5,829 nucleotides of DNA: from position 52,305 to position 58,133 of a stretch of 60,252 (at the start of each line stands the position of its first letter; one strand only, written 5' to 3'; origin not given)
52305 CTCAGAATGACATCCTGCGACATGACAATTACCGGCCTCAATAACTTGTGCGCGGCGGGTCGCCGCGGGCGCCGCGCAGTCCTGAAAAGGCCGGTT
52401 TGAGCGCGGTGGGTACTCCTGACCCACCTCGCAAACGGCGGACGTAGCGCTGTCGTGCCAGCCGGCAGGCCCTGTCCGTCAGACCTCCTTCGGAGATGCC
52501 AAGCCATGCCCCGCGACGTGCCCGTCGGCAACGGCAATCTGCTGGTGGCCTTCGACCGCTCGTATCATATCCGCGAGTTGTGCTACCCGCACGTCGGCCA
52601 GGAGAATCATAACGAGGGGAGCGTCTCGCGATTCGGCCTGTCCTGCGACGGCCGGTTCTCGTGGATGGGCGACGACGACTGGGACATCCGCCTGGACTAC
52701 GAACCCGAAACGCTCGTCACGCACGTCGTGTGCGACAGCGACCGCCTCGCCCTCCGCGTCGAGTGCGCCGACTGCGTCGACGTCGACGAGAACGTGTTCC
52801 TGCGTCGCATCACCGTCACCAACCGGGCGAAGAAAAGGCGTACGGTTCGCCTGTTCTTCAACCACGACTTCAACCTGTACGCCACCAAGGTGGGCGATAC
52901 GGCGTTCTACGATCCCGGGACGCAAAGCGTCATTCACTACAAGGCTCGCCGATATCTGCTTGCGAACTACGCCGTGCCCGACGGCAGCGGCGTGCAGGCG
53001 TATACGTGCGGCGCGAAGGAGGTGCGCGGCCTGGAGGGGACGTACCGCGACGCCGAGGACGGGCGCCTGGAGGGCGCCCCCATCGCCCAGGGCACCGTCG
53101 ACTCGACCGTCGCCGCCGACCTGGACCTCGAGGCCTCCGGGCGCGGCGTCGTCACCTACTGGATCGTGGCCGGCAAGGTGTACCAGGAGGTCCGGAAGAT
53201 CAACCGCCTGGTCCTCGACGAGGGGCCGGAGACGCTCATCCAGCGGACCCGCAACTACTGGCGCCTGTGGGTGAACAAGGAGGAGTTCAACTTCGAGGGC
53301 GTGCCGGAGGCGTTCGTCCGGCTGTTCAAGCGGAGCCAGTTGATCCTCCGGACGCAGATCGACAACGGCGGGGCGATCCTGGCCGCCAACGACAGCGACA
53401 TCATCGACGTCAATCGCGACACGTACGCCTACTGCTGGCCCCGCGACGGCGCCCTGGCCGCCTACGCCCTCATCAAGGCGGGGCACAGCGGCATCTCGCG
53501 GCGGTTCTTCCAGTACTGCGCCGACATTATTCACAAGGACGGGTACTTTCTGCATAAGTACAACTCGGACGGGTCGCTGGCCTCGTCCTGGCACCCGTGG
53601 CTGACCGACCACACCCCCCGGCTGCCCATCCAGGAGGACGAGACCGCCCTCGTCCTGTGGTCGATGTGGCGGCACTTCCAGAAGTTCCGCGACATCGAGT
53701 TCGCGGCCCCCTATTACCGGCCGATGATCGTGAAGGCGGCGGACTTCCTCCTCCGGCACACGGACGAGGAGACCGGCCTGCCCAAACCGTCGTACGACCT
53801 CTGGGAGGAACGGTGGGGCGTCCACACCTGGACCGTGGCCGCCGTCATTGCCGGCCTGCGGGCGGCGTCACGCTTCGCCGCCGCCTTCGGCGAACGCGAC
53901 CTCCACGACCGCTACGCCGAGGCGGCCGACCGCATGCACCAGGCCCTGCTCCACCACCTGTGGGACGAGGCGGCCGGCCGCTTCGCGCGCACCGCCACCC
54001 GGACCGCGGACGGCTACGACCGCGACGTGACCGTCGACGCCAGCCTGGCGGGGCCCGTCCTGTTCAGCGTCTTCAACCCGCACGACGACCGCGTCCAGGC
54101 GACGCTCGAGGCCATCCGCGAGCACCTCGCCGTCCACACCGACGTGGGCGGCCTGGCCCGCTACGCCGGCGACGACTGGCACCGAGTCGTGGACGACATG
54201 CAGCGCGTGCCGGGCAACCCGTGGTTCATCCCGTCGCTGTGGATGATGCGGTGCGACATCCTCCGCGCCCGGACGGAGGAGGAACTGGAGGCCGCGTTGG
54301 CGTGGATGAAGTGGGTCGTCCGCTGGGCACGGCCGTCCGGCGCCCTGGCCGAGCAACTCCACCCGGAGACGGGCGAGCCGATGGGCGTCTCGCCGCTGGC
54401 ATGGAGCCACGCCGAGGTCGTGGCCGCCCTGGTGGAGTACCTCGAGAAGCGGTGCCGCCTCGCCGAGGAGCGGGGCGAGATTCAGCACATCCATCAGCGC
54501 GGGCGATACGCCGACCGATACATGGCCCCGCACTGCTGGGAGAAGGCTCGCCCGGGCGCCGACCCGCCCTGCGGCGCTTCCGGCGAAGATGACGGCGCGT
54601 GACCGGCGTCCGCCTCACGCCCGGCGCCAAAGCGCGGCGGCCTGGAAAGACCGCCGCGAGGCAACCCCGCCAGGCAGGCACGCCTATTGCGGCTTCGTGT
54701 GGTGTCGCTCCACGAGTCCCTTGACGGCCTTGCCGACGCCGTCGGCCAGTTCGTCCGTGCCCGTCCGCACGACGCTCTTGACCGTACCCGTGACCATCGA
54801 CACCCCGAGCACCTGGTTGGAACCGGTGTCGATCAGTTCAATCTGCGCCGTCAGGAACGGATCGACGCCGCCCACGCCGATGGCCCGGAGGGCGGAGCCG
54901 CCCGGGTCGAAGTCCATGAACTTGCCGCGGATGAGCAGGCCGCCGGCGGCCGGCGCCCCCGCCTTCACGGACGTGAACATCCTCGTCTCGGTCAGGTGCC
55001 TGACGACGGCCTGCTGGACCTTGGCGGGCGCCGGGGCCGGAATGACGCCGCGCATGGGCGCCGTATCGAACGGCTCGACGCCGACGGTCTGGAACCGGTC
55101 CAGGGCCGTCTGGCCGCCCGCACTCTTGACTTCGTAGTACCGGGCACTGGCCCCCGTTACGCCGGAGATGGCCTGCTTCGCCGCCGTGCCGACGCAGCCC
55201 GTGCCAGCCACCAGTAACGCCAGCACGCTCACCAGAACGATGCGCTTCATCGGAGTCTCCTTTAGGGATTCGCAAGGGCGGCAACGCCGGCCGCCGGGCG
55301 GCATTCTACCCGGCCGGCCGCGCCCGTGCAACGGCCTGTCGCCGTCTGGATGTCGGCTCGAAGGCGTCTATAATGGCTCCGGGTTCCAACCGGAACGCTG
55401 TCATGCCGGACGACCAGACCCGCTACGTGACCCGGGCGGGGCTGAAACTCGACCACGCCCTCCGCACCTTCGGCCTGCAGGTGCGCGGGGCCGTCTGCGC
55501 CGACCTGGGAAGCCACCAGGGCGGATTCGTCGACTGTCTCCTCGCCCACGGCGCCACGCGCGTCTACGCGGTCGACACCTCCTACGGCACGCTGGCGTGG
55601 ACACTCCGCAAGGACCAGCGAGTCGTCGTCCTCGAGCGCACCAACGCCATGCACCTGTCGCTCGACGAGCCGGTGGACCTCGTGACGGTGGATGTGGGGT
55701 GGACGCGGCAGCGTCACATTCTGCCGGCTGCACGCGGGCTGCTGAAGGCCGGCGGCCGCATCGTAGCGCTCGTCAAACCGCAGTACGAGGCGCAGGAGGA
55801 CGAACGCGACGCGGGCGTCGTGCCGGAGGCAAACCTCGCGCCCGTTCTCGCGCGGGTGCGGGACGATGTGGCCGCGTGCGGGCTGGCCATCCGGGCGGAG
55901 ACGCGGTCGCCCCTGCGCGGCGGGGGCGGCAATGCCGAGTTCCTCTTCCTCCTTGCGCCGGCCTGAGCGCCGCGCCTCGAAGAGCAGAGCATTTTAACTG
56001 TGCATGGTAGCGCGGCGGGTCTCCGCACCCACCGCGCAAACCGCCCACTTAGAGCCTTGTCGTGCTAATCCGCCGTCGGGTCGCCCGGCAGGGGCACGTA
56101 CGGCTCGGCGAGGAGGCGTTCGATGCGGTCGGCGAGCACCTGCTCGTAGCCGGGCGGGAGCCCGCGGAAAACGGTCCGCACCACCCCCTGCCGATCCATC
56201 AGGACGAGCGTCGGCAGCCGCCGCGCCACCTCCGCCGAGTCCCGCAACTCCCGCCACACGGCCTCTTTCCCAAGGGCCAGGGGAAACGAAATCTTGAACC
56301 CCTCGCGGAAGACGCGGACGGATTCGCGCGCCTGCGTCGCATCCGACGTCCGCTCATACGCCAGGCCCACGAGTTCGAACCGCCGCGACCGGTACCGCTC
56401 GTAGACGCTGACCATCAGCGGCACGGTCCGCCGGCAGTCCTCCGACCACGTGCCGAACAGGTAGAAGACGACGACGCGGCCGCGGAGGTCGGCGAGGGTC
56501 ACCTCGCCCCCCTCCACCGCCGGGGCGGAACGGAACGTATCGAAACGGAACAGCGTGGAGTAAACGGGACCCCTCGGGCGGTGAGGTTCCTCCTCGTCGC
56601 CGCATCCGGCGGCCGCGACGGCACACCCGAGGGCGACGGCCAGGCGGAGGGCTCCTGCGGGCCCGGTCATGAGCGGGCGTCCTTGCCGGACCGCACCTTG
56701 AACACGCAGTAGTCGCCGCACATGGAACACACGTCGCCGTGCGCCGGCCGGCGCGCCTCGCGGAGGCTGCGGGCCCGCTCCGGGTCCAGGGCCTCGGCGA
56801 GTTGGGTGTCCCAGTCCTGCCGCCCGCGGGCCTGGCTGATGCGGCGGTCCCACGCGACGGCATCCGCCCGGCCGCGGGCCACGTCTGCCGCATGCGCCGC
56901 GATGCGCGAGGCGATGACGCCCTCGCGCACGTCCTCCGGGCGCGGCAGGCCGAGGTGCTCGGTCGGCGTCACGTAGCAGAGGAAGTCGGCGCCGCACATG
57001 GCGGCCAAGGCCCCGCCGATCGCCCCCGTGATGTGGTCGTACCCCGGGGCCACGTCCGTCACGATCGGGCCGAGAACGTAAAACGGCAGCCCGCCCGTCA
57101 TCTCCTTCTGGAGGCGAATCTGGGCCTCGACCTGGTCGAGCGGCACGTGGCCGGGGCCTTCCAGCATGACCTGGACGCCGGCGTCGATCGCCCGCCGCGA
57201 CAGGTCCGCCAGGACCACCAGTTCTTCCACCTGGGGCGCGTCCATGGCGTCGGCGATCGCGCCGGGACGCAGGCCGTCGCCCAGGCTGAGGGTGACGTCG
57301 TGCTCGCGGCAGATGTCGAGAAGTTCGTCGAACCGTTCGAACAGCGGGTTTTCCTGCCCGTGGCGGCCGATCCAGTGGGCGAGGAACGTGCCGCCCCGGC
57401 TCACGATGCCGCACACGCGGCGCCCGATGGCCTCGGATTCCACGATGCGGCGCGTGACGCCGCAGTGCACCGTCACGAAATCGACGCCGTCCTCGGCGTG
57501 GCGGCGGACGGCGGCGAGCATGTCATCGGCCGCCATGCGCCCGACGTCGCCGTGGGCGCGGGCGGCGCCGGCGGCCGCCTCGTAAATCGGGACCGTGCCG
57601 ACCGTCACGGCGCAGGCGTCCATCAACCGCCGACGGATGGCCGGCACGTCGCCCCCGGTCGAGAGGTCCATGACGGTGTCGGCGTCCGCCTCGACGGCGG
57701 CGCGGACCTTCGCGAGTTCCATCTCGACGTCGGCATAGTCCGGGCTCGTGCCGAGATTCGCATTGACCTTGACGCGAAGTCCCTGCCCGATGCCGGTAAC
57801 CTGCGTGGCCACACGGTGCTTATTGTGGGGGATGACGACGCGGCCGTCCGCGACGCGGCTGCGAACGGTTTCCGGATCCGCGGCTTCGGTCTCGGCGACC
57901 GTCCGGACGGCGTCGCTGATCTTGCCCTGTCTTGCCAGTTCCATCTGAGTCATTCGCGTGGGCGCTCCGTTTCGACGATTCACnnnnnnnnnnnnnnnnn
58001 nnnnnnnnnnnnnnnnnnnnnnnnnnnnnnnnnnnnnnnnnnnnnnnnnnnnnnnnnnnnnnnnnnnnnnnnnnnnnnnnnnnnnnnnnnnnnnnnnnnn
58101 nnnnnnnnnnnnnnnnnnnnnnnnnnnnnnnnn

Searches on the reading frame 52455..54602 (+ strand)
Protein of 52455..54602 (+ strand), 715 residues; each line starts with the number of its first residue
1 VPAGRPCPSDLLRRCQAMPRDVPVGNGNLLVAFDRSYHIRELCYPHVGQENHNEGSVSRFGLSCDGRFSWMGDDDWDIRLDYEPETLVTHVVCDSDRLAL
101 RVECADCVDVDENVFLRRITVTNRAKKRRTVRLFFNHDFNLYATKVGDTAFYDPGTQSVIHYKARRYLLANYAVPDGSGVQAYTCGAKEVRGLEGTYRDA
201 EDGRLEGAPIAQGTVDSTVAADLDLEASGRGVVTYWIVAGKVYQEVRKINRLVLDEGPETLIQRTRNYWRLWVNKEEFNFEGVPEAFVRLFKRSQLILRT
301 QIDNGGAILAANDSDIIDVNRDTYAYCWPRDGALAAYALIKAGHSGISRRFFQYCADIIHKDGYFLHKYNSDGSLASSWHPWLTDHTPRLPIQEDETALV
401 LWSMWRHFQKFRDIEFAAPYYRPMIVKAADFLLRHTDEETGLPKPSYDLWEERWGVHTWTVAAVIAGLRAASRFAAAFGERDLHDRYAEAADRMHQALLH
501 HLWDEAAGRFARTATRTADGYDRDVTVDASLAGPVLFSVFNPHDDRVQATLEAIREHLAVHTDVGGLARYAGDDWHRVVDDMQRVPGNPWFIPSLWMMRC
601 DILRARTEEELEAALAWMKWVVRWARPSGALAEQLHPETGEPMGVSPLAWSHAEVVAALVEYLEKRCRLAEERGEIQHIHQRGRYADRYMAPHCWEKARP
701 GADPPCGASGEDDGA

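Call 15: search_protein_families(library=pfam, proteins=[window:52455-54602:+], max_evalue=0.001)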
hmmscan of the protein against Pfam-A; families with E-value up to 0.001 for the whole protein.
window:52455-54602:+ (715 aa): 2 families
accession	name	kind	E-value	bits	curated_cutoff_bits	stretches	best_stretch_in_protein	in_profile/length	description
PF00723.27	Glyco_hydro_15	-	1.4e-24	87.3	22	2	297-597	15-325/427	Glycosyl hydrolases family 15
PF22422.2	MGH1-like_GH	-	0.00035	20.7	27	0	462-565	177-275/356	Mannosylglycerate hydrolase MGH1-like glycoside hydrolase domain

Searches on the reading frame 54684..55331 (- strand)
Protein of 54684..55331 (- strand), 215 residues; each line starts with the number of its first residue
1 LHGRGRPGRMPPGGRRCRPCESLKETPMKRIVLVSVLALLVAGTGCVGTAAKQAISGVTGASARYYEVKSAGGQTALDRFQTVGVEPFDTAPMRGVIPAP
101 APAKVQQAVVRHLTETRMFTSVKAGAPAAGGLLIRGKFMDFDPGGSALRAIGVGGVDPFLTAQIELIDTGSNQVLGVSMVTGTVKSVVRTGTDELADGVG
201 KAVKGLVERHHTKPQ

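Call 15: search_protein_families(library=pfam, proteins=[window:54684-55331:-], max_evalue=0.001)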
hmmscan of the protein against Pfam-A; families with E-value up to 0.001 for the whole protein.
window:54684-55331:- (215 aa): 1 family
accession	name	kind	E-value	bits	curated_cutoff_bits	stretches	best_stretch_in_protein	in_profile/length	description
PF14366.11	DUF4410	-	1.4e-08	35.2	26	1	101-183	31-115/120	Domain of unknown function (DUF4410)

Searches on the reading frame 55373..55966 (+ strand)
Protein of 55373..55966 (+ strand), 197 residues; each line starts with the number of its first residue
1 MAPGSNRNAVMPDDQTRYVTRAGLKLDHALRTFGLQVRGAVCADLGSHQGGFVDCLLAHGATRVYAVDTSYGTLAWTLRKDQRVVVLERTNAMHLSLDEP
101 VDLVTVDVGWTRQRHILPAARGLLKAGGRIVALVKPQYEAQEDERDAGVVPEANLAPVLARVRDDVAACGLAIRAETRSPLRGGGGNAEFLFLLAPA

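Call 56: search_protein_families(library=pfam, proteins=[window:55373-55966:+], max_evalue=0.0001)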
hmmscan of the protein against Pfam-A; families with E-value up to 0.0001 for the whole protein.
window:55373-55966:+ (197 aa): 1 family
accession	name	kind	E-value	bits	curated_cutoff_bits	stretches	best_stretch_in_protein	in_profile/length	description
PF01728.25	FtsJ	-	2.5e-26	93.2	24.1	1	18-192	1-177/181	FtsJ-like methyltransferase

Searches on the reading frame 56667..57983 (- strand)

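Call 56: search_protein_families(library=pfam, proteins=[window:56667-57983:-], max_evalue=0.0001)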
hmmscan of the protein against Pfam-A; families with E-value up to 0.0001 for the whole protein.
window:56667-57983:- (438 aa): 1 family
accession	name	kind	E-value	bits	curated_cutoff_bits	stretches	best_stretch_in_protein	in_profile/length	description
PF01964.24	ThiC_Rad_SAM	-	7.6e-186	618.4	25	1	12-430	1-417/420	Radical SAM ThiC family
